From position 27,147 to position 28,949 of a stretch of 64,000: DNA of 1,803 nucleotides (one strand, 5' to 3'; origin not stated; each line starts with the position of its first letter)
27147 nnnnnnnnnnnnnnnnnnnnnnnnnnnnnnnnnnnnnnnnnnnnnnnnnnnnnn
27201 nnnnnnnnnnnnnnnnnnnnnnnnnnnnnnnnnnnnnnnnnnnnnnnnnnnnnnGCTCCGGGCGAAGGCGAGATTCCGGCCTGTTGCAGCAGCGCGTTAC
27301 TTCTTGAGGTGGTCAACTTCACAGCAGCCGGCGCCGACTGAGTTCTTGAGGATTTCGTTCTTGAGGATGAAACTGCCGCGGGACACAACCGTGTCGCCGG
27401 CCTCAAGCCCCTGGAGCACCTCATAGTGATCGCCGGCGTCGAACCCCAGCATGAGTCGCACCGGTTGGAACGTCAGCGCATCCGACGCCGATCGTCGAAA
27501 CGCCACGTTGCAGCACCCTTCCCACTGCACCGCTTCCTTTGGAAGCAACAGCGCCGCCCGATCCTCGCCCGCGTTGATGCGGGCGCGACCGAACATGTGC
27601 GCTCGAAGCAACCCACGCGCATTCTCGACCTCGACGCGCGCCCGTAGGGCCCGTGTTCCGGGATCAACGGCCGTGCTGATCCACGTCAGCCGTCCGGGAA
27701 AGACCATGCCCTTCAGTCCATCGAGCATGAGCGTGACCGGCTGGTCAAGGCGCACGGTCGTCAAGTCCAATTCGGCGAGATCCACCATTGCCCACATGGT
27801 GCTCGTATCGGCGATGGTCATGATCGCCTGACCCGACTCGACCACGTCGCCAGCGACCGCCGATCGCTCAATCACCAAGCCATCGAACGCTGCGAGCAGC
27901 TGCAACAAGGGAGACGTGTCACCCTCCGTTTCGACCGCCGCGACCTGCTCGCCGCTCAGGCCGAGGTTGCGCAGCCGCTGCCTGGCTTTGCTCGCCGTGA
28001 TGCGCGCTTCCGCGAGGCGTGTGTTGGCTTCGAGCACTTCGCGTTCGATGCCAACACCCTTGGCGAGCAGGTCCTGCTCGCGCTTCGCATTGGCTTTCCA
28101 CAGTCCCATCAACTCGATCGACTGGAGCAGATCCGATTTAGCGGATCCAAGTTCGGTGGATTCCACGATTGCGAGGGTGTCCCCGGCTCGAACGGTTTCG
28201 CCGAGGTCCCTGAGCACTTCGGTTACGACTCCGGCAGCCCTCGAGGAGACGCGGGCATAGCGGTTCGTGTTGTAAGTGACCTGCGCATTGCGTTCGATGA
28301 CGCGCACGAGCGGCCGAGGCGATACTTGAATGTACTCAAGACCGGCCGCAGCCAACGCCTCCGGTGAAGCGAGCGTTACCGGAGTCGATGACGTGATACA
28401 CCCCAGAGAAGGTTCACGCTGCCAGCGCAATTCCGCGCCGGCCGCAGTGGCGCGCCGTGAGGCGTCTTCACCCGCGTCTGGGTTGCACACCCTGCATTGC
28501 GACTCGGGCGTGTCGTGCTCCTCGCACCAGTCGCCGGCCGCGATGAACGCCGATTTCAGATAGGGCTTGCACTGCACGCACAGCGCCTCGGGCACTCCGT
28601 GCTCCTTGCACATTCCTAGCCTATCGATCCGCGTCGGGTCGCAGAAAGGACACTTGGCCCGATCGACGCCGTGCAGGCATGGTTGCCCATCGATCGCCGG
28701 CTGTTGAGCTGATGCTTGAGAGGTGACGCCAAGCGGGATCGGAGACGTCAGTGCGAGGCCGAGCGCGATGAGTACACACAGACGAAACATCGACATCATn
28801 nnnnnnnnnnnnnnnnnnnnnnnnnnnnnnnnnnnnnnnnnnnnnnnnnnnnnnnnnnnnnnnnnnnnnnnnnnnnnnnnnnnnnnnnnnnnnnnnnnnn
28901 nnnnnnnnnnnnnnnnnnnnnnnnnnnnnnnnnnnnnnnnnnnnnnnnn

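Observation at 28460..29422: Three copies of a 71-residue 8-Cys/3-His module embedded in a heavy-metal RND efflux operon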

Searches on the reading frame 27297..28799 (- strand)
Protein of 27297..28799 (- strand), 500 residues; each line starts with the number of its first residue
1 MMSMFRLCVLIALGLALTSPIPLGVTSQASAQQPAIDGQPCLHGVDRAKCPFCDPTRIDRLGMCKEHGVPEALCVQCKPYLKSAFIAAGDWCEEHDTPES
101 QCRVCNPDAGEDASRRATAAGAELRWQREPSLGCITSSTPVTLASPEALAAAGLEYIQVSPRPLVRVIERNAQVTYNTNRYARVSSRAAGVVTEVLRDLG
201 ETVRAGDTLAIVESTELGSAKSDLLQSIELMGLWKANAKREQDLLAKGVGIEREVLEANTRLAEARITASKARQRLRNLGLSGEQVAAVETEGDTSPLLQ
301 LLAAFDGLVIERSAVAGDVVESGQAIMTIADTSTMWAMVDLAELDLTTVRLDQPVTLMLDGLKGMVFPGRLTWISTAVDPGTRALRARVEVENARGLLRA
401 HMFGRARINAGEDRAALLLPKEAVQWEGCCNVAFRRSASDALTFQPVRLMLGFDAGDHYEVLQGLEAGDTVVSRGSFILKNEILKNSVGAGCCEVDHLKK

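Call 3: search_protein_families(library=pfam, proteins=[window:27297-28799:-], max_evalue=1)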
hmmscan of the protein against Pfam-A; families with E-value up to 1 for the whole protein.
window:27297-28799:- (500 aa): 5 families
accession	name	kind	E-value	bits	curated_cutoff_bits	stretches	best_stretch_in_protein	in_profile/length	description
PF16576.10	HlyD_D23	-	2.8e-47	161.2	30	1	165-403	3-213/214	Barrel-sandwich domain of CusB or HlyD membrane-fusion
PF13437.12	HlyD_3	-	1.6e-20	74.3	22.2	1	301-394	2-96/106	HlyD family secretion protein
PF00364.28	Biotin_lipoyl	-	4.2e-05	23.7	22.1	1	183-211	44-72/73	Biotin-requiring enzyme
PF13533.13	Biotin_lipoyl_2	-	0.021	15.1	29.8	0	183-212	2-31/32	Biotin-lipoyl like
PF03793.24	PASTA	-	0.2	12.1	23.2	0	268-326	10-58/64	PASTA domain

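Call 4: search_protein_families(library=ncbifam, proteins=[window:27297-28799:-], max_evalue=1)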
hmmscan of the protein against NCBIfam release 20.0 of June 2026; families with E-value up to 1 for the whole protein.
window:27297-28799:- (500 aa): 32 families (the best 25 are shown)
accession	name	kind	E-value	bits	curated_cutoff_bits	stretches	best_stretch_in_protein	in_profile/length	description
TIGR01730.1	RND_mfp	subfamily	1.1e-39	136.4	94.9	1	174-481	19-315/322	efflux RND transporter periplasmic adaptor subunit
TIGR00999.1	8a0102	subfamily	1.4e-36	126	319.3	1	200-480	1-271/271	CzcB/NccB family metal efflux transporter periplasmic adaptor subunit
NF045680.1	DiMtlExpIhpB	equivalog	5.8e-31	107.7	450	2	273-487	113-322/326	divalent metal ion exporter adaptor subunit IhpB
TIGR00998.1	8a0101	subfamily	1.7e-17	63.4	390.8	2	260-377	160-284/334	EmrA/EmrK family multidrug efflux transporter periplasmic adaptor subunit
NF007303.0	PRK09783.1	subfamily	1.4e-10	40.2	390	2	274-482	190-395/414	copper/silver efflux system membrane fusion protein CusB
NF033138.2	RND-peri-MexC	equivalog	1.6e-10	40.7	625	1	368-477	253-361/375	MexC family multidrug efflux RND transporter periplasmic adaptor subunit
NF008606.0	PRK11578.1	equivalog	3.5e-09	36.3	342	1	289-472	174-361/371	macrolide transporter subunit MacA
NF002939.0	PRK03598.1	equivalog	4.6e-07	29.3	393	1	232-376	125-282/332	secretion protein HlyD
NF011715.0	PRK15136.1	equivalog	5.3e-07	28.6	563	1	301-370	218-288/390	multidrug efflux MFS transporter periplasmic adaptor subunit EmrA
NF045904.1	RND-peri-MexE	equivalog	6.4e-07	28.6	714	1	183-472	65-353/390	multidrug efflux RND transporter periplasmic adaptor subunit MexE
NF007362.0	PRK09859.1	equivalog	3e-06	26.6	738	1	340-479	225-363/385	multidrug transporter subunit MdtE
NF007132.1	PRK09578.1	equivalog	4.4e-06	25.7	512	2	177-282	61-172/396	MexX/AxyX family multidrug efflux RND transporter periplasmic adaptor subunit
NF007785.0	PRK10476.1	equivalog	1.2e-05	24.3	376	1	299-379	209-289/347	multidrug transporter subunit MdtN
NF011604.1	PRK15030.1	equivalog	1.5e-05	24.2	765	1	365-475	252-363/397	multidrug efflux RND transporter periplasmic adaptor subunit AcrA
TIGR03794.1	NHLM_micro_HlyD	equivalog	1.6e-05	24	156.2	1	177-219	54-96/421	NHLP bacteriocin system secretion protein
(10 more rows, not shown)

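Call 37: list_cluster_members(proteins=[P0001, window:27297-28799:-])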
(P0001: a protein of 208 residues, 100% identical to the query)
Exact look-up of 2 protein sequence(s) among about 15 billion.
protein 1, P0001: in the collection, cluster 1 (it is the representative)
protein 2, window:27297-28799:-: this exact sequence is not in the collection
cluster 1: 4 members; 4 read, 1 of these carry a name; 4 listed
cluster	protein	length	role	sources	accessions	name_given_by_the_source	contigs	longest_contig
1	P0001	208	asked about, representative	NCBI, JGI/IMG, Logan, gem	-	-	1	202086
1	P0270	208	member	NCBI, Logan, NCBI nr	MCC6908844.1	MAG: hypothetical protein IT430_12945 [Phycisphaerales bacterium] | hypothetical protein [Phycisphaerales bacterium]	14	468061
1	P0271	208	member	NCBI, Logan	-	-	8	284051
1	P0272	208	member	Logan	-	-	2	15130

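Call 42: search_solved_structures(query=window:27297-28799:-, max_evalue=0.001, show_alignments=2)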
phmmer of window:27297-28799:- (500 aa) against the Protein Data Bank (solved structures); distinct sequences matched with E-value up to 0.001: 22.
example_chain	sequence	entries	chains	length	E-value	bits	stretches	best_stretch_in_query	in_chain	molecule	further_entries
3lnn_A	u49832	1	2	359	5.5e-27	97.9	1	177-481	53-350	Membrane fusion protein (MFP) heavy metal cation efflux ZneB (CzcB-like)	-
6vej_P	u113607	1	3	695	5.1e-14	55.1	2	185-479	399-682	Probable Resistance-Nodulation-Cell Division (RND) efflux membrane fusion protein,Probable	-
20yy_D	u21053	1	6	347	4.2e-12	48.8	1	300-480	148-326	Multidrug efflux RND transporter periplasmic adaptor subunit MexJ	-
9j3d_D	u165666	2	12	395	2.8e-09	39.5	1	150-475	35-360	RND efflux system, MexC-like protein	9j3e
3t51_B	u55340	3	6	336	4.6e-09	38.8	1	274-483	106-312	Cation efflux system protein CusB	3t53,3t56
3h94_A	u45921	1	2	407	8.4e-09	37.9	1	274-483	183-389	Cation efflux system protein cusB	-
3ne5_B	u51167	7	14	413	8.9e-09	37.8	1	274-483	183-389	Cation efflux system protein cusB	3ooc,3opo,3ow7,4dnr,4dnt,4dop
4tko_B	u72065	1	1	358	1.9e-08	36.7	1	277-378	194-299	EmrA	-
5ng5_E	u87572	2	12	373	6.9e-07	31.6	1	177-475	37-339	Multidrug efflux pump subunit AcrA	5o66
9tg4_D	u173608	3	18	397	1.1e-06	30.9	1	177-475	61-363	Multidrug efflux pump subunit AcrA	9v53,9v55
5v5s_D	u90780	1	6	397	1.4e-06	30.6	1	177-475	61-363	Multidrug efflux pump subunit AcrA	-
4dk0_A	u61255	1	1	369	3.9e-06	29.1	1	181-381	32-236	Putative MacA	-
1t5e_A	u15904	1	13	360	5.9e-06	28.5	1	172-478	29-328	Multidrug resistance protein mexA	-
6iok_I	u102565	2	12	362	5.9e-06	28.5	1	172-478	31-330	Multidrug resistance protein MexA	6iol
2v4d_A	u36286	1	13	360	6.1e-06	28.5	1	172-478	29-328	MULTIDRUG RESISTANCE PROTEIN MEXA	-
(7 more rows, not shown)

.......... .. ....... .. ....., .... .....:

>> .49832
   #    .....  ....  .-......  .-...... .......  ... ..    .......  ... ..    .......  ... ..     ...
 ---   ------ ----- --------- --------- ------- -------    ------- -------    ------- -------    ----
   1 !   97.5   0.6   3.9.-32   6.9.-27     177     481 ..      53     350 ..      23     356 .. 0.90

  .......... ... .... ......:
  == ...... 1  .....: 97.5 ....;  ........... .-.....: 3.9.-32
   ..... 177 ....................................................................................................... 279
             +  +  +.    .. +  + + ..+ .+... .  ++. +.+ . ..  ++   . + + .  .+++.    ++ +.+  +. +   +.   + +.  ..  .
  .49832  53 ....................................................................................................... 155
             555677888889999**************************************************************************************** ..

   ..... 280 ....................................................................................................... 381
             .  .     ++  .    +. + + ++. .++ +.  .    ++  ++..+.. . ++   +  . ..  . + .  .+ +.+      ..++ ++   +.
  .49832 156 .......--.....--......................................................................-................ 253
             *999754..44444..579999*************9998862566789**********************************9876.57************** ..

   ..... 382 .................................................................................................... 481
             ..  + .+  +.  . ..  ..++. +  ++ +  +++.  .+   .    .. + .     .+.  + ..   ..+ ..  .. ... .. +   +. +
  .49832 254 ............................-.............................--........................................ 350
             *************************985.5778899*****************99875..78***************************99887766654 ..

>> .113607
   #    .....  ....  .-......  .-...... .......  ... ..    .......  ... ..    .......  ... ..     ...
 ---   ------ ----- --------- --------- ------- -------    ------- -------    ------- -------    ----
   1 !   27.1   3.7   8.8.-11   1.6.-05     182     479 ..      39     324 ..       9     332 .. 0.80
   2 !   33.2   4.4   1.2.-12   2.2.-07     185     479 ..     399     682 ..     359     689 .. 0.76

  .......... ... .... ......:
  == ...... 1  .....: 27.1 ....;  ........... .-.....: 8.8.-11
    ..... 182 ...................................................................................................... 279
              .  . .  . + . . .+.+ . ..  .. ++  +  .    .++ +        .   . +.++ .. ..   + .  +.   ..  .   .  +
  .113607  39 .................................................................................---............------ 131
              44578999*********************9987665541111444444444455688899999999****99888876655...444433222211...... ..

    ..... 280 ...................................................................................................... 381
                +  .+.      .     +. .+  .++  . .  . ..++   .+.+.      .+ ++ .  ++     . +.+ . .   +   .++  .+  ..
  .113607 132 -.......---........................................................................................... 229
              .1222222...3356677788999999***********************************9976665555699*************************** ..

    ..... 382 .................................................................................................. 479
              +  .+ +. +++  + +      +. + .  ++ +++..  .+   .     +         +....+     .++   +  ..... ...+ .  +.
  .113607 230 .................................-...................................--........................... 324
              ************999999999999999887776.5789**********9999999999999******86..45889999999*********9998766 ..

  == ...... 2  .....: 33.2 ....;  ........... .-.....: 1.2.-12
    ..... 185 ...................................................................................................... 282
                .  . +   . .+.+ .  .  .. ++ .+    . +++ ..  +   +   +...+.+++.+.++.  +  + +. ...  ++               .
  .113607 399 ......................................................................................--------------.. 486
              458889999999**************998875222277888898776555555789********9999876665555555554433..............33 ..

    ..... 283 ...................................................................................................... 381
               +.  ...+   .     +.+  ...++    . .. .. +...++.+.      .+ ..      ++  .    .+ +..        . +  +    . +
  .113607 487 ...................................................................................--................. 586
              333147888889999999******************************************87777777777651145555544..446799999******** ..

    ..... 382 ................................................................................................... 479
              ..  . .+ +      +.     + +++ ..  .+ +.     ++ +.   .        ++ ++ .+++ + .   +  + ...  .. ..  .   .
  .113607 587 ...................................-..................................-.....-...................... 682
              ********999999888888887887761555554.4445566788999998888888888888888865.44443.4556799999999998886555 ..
